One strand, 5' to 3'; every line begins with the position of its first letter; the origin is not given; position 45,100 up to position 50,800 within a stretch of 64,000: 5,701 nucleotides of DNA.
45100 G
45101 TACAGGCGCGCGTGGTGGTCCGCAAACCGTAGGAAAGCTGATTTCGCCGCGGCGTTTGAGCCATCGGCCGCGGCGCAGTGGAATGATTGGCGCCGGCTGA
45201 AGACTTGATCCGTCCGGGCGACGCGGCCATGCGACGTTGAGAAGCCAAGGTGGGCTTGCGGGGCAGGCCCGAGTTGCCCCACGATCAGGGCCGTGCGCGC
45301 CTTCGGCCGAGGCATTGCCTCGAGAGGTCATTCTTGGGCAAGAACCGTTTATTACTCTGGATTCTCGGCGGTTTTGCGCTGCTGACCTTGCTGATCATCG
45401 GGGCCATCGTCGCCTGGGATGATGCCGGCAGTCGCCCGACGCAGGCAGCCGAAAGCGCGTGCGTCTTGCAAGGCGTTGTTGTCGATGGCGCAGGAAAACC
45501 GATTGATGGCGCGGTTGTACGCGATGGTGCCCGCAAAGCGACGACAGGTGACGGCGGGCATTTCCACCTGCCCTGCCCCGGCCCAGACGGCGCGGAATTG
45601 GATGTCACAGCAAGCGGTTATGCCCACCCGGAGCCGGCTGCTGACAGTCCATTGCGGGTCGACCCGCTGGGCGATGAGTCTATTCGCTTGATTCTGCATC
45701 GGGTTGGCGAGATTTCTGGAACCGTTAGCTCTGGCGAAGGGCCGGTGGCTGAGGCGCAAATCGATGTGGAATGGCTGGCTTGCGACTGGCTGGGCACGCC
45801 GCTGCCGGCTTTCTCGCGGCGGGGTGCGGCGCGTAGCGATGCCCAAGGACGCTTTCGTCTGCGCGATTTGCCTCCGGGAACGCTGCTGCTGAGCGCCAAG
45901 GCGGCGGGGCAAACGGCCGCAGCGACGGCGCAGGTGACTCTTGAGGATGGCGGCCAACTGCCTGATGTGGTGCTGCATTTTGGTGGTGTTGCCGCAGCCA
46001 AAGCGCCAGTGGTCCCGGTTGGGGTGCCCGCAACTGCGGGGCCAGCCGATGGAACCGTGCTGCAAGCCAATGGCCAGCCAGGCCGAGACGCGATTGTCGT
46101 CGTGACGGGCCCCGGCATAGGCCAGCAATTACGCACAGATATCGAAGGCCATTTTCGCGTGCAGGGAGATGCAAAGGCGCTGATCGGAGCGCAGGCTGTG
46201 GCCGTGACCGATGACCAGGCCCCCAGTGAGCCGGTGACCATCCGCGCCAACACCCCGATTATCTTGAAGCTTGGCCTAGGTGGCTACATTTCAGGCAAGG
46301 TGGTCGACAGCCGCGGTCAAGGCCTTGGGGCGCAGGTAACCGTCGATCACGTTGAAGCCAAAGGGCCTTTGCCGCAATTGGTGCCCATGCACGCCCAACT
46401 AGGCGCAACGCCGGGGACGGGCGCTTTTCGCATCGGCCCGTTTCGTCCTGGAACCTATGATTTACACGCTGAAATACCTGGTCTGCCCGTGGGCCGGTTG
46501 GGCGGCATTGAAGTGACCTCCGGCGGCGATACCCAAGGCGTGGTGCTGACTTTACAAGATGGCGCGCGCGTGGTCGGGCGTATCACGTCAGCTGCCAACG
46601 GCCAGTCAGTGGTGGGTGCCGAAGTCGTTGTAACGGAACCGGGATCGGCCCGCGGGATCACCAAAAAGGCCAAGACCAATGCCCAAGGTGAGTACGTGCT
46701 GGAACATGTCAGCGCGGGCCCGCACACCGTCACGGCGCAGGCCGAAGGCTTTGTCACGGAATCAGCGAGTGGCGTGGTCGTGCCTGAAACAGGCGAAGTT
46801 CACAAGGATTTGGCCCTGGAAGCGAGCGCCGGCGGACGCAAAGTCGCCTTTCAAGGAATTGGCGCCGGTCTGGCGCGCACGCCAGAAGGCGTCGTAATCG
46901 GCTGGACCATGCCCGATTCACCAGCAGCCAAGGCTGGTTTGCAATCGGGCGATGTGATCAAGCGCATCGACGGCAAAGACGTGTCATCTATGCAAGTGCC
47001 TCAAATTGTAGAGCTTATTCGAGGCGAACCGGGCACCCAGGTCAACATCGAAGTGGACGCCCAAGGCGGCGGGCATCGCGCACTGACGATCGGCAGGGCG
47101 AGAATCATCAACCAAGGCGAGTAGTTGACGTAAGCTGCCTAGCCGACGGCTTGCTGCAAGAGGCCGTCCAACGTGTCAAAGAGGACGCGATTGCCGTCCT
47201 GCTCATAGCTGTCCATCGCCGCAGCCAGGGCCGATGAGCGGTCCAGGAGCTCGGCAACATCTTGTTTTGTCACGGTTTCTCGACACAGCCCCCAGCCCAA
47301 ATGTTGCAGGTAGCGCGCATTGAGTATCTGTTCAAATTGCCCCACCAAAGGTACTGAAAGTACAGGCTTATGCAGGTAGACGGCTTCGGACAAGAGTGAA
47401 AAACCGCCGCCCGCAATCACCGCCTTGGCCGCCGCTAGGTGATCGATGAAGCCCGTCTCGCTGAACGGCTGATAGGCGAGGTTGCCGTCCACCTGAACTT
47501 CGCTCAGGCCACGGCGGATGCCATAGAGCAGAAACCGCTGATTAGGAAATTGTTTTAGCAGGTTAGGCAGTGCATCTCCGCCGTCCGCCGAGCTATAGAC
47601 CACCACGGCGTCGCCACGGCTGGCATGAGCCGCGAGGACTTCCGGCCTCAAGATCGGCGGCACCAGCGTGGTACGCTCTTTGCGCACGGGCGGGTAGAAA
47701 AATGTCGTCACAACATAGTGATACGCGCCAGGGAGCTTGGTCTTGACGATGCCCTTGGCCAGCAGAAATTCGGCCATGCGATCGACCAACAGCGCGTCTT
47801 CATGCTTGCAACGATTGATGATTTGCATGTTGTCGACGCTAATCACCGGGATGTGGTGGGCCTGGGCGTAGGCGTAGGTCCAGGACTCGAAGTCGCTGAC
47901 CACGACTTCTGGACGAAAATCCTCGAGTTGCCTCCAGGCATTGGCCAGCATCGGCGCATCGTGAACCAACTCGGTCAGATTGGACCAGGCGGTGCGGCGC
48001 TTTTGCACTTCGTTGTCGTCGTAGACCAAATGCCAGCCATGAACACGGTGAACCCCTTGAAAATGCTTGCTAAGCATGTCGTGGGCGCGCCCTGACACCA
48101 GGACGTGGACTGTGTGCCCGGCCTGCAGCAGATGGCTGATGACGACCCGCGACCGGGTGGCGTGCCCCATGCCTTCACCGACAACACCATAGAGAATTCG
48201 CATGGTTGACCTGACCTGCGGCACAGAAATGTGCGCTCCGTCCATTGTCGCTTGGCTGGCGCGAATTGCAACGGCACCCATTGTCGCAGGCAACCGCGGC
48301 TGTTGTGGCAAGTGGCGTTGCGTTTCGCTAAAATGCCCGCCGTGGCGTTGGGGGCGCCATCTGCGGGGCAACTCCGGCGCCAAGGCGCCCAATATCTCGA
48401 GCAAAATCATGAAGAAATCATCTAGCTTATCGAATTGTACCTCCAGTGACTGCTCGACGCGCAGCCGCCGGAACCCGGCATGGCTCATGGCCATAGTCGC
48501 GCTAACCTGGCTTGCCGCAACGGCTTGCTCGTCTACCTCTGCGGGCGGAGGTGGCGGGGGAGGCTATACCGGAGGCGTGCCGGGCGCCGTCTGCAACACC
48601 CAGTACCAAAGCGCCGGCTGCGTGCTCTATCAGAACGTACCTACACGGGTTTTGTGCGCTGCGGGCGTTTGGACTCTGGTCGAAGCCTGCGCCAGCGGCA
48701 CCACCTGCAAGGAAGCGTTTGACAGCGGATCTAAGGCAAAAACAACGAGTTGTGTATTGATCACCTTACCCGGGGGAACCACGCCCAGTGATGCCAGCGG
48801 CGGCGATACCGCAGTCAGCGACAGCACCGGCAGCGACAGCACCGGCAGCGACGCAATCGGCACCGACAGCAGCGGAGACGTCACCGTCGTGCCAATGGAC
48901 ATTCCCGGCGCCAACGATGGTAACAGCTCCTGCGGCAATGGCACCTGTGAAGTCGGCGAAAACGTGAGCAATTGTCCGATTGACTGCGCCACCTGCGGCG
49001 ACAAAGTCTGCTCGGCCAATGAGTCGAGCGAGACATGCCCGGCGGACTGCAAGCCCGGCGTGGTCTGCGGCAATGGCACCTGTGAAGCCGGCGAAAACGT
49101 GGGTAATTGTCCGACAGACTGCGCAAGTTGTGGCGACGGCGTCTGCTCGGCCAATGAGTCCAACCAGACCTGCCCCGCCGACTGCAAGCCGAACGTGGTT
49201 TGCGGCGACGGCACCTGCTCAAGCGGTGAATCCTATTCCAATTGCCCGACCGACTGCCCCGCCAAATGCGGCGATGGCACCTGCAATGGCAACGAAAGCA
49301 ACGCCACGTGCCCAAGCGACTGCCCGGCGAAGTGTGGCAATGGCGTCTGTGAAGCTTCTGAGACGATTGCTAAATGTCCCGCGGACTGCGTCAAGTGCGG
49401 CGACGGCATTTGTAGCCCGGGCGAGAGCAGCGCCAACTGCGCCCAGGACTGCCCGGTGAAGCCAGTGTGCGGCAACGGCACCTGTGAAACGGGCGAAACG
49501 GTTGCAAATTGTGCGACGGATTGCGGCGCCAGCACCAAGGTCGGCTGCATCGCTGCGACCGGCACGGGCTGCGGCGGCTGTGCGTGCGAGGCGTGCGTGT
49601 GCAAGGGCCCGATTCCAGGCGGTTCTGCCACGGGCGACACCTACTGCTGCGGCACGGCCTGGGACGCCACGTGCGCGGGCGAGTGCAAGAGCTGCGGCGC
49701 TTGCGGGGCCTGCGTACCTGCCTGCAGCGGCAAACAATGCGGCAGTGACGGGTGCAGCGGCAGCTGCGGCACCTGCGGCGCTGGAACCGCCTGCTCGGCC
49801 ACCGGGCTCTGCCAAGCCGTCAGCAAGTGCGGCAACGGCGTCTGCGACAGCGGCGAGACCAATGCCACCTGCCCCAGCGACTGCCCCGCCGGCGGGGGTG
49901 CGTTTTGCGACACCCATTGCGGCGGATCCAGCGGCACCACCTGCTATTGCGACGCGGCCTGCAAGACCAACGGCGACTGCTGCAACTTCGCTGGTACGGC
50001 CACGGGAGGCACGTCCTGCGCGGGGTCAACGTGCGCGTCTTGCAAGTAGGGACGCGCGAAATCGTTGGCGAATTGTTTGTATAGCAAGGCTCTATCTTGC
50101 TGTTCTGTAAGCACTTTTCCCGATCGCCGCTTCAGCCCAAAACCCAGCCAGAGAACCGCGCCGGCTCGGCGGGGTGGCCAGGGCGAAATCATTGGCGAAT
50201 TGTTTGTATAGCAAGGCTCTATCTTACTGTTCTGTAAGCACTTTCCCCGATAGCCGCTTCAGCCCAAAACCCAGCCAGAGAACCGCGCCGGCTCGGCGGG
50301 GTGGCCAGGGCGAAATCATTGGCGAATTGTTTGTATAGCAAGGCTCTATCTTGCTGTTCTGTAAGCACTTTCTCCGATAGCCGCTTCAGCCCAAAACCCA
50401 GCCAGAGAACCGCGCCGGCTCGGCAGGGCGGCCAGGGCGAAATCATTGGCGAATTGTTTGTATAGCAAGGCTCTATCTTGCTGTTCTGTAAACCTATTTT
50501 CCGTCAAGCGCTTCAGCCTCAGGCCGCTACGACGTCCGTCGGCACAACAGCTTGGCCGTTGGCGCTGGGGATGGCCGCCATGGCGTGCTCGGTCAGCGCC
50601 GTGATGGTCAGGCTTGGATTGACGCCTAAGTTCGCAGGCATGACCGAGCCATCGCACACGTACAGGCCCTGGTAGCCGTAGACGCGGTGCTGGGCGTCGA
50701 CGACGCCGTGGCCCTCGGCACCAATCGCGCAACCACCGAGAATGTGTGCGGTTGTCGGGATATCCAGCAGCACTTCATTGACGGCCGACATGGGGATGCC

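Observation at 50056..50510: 127-bp tandem repeat array (about 3.6 copies) with embedded hairpins in a convergent intergenic region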

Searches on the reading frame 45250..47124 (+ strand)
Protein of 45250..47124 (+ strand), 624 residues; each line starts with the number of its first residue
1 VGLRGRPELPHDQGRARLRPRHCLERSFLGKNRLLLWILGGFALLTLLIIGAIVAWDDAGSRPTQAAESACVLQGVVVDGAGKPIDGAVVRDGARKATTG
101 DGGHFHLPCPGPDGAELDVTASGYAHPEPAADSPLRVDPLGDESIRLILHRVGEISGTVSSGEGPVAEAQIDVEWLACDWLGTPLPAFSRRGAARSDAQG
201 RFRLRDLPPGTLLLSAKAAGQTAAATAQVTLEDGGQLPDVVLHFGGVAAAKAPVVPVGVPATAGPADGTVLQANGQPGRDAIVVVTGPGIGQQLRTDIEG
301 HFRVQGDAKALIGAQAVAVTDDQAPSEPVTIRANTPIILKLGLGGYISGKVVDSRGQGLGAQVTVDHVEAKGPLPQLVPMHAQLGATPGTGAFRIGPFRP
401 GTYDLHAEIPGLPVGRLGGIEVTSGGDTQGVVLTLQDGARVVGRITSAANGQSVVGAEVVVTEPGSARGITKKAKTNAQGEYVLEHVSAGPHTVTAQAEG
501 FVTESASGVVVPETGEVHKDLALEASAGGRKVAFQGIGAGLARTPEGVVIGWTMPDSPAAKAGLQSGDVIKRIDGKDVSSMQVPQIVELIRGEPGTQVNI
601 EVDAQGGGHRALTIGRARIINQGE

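Call 13: search_protein_families(library=pfam, proteins=[window:45250-47124:+])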
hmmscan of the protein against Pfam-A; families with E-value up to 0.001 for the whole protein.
window:45250-47124:+ (624 aa): 8 families
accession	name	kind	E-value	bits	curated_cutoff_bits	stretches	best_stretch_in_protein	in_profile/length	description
PF13620.12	CarboxypepD_reg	-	8.7e-42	141.8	32.3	4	441-523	2-81/82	Carboxypeptidase regulatory-like domain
PF13715.12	CarbopepD_reg_2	-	4.7e-17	62.2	32.2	1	443-507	3-61/88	CarboxypepD_reg-like domain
PF17820.7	PDZ_6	-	6.4e-13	48.7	27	1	551-602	3-52/54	PDZ domain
PF00595.29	PDZ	-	4.3e-10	40.3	23.2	1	538-601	13-79/81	PDZ domain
PF13180.12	PDZ_2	-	4.2e-07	30.6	27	1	537-602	3-67/80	PDZ domain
PF14686.12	fn3_3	-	2.1e-06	27.8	24.4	0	388-429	32-74/75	Polysaccharide lyase family 4, domain II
PF14685.13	PDZ_Tricorn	-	0.00013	22.4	25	1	557-614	31-88/88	Tricorn protease PDZ domain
PF16371.11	MetallophosN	-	0.00034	21.2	35.6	0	77-108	3-33/77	N terminal of Calcineurin-like phosphoesterase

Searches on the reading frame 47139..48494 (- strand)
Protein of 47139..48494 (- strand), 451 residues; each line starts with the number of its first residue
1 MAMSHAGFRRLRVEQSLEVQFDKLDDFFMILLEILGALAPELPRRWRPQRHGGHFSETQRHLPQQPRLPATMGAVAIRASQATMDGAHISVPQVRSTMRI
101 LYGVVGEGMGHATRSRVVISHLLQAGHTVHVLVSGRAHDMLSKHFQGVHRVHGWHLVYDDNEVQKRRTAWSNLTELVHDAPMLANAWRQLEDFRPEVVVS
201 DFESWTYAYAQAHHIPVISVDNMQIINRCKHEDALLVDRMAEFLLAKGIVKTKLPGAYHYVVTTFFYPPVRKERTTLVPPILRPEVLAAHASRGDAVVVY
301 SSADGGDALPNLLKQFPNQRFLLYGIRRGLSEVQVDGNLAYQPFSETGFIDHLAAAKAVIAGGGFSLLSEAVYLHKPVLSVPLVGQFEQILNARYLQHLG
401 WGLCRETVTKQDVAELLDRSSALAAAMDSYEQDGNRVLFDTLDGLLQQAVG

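Call 13: search_protein_families(library=pfam, proteins=[window:47139-48494:-])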
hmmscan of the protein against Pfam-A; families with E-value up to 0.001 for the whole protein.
window:47139-48494:- (451 aa): 3 families
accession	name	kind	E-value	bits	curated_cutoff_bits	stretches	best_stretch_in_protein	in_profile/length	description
PF13528.12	Glyco_trans_1_3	-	7.3e-127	423.4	25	1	98-418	1-319/322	Glycosyl transferase family 1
PF13439.12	Glyco_transf_4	-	0.00033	21.1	28.5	0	118-219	11-101/170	Glycosyltransferase Family 4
PF04101.22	Glyco_tran_28_C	-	0.00057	20.4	22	1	352-406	68-124/166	Glycosyltransferase family 28 C-terminal domain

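Call 30: find_encoding_contigs(protein=window:47139-48494:-, flank=4000, max_places=10)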
Protein window:47139-48494:- (451 aa): 9 contigs read that carry it; 6 places shown.
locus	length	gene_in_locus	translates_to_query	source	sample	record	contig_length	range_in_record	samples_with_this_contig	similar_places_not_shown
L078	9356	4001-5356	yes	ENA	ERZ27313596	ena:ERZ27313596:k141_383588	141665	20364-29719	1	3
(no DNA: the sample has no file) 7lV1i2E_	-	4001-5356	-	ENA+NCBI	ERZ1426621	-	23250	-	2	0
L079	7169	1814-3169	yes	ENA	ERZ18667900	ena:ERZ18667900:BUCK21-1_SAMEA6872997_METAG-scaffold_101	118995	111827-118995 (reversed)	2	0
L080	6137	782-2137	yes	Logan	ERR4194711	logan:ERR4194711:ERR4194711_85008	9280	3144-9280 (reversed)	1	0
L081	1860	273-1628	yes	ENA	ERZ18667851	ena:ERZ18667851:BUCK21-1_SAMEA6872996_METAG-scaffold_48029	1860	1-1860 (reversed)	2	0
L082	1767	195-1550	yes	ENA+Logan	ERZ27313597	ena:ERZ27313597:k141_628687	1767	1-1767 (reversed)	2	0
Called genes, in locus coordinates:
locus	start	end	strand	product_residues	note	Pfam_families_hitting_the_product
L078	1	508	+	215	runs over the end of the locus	-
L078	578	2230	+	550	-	PF00732:GMC_oxred_N (faint), PF01266:DAO (faint), PF13450:NAD_binding_8 (weak), PF05199:GMC_oxred_C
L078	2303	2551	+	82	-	-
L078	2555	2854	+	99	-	-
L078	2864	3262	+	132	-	-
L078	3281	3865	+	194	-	-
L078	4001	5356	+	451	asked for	PF13528:Glyco_trans_1_3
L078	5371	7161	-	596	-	PF13620:CarboxypepD_reg (weak), PF22904:NOMO1-like_2nd (faint), PF13620:CarboxypepD_reg, PF13620:CarboxypepD_reg, PF13715:CarbopepD_reg_2 (weak), PF00595:PDZ, PF13180:PDZ_2 (weak), PF17820:PDZ_6, +1 more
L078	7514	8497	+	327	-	PF04055:Radical_SAM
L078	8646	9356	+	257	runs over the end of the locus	PF00117:GATase (weak)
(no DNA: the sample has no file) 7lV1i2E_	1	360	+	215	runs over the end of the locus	-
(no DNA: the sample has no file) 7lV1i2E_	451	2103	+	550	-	PF00732:GMC_oxred_N (faint), PF01266:DAO (faint), PF13450:NAD_binding_8 (weak), PF05199:GMC_oxred_C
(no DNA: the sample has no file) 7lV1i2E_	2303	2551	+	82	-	-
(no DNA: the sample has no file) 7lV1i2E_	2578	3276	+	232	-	-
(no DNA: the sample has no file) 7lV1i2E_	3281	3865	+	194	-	-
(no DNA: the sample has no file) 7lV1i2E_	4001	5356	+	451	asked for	PF13528:Glyco_trans_1_3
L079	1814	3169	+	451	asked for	PF13528:Glyco_trans_1_3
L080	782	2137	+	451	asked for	PF13528:Glyco_trans_1_3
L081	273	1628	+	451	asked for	PF13528:Glyco_trans_1_3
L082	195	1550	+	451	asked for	PF13528:Glyco_trans_1_3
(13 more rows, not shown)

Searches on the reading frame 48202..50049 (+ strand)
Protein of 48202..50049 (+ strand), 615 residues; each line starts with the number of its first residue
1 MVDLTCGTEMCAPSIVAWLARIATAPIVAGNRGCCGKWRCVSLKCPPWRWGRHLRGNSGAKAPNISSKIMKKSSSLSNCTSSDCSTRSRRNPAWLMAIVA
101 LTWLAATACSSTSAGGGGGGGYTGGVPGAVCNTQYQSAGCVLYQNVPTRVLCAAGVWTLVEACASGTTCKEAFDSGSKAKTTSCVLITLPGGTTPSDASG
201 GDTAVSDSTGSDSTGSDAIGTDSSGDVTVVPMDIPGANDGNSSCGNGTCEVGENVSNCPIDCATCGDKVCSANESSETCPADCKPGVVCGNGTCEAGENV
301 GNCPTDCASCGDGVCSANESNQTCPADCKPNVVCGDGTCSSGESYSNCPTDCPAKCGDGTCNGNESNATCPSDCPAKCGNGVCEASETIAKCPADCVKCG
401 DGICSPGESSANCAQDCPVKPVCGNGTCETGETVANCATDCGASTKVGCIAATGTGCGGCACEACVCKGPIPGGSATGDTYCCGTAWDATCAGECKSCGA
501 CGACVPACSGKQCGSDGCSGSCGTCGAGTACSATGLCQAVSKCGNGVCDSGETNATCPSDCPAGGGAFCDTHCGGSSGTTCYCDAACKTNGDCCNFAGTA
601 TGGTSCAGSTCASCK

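Call 13: search_protein_families(library=pfam, proteins=[window:48202-50049:+])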
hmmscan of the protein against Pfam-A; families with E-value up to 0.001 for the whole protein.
window:48202-50049:+ (615 aa): 0 families

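Call 43: search_protein_families(library=ncbifam, proteins=[window:48202-50049:+], max_evalue=0.1)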
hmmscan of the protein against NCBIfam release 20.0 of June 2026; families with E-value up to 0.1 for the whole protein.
window:48202-50049:+ (615 aa): 0 families

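Call 51: find_homologous_proteins(query=window:48409-50049:+, max_evalue=0.00001)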
Query window:48409-50049:+ (546 aa): 902 proteins with E <= 0.00001 among 8000 candidates; the best 120 are listed.
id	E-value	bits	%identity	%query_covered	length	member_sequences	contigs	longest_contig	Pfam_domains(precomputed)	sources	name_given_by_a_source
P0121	1.6e-92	330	48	39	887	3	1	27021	-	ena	-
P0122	2.0e-81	293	37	58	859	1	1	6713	-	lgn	-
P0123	2.5e-79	286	38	58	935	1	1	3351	-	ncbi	-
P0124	2.9e-79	286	43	36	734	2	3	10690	-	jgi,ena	-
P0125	9.2e-70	254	41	60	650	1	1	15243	PF24517.3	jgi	jgi:hypothetical protein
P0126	1.3e-68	250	36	76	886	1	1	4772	-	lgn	-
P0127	7.6e-68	248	53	23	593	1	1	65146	-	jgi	jgi:hypothetical protein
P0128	2.8e-66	243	36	59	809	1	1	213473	PF01033.23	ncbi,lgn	-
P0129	8.6e-65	238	45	42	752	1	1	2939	-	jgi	jgi:hypothetical protein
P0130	1.4e-63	234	34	89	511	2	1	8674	-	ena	-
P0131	1.2e-62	231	46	56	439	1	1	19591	-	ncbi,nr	ncbi:MAG: hypothetical protein EXR77_13340 [Myxococcales bacterium]|nr:hypothetical protein [Myxococ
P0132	5.5e-60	222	39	95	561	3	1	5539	PF01033.23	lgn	-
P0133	1.1e-59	221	52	37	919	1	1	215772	-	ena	-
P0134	5.5e-59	219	32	61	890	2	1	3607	-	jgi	-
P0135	1.3e-58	218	35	61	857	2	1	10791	PF01033.23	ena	-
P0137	7.3e-58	215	36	97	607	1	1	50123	PF01033.23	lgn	-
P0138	2.8e-57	213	35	95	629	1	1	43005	PF01033.23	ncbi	-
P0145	4.2e-55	206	37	85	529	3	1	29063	PF01033.23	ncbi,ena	-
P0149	1.5e-51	194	34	84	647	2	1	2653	PF01033.23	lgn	-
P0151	5.2e-51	192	34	87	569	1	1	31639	PF01033.23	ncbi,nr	ncbi:MAG: hypothetical protein HY902_00205 [Deltaproteobacteria bacterium]|nr:hypothetical protein [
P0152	7.3e-50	189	35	87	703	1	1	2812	PF01033.23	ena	-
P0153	4.7e-49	186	36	87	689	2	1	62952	PF01033.23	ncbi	-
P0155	1.7e-48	184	40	55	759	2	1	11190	PF01033.23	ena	-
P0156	1.8e-48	184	33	89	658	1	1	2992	PF01033.23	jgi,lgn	-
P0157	2.4e-47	180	39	54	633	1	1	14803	PF01033.23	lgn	-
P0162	7.4e-45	172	34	84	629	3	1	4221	PF01033.23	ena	-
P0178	1.2e-40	158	34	93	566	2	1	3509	PF01033.23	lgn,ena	-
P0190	1.1e-38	152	34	84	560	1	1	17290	PF01033.23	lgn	-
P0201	2.2e-37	147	39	56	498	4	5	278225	PF01033.23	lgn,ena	-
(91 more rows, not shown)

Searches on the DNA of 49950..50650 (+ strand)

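Call 28: search_rna_families(source=window, start=49950, end=50650, threshold=evalue, max_evalue=10)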
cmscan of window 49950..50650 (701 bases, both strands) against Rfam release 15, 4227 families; matches with E-value up to 10: 1.
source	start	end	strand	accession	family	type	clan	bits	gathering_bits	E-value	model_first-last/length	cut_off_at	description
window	50479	50552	-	RF00342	snoZ40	Gene; snRNA; snoRNA; CD-box;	-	20.3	50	0.24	1-73/73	no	Small nucleolar RNA Z40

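Call 53: search_dna_similar(query=window:50050-50320:+, collection=plasmids, mode=distant, max_evalue=0.01, max_rows=10)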
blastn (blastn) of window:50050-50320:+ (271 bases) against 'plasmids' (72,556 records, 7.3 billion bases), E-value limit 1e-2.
No match.

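Call 54: search_dna_similar(query=window:50050-50320:+, collection=phages, mode=distant, max_evalue=0.01, max_rows=10)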
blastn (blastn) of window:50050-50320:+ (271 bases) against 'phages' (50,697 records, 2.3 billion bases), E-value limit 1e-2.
No match.
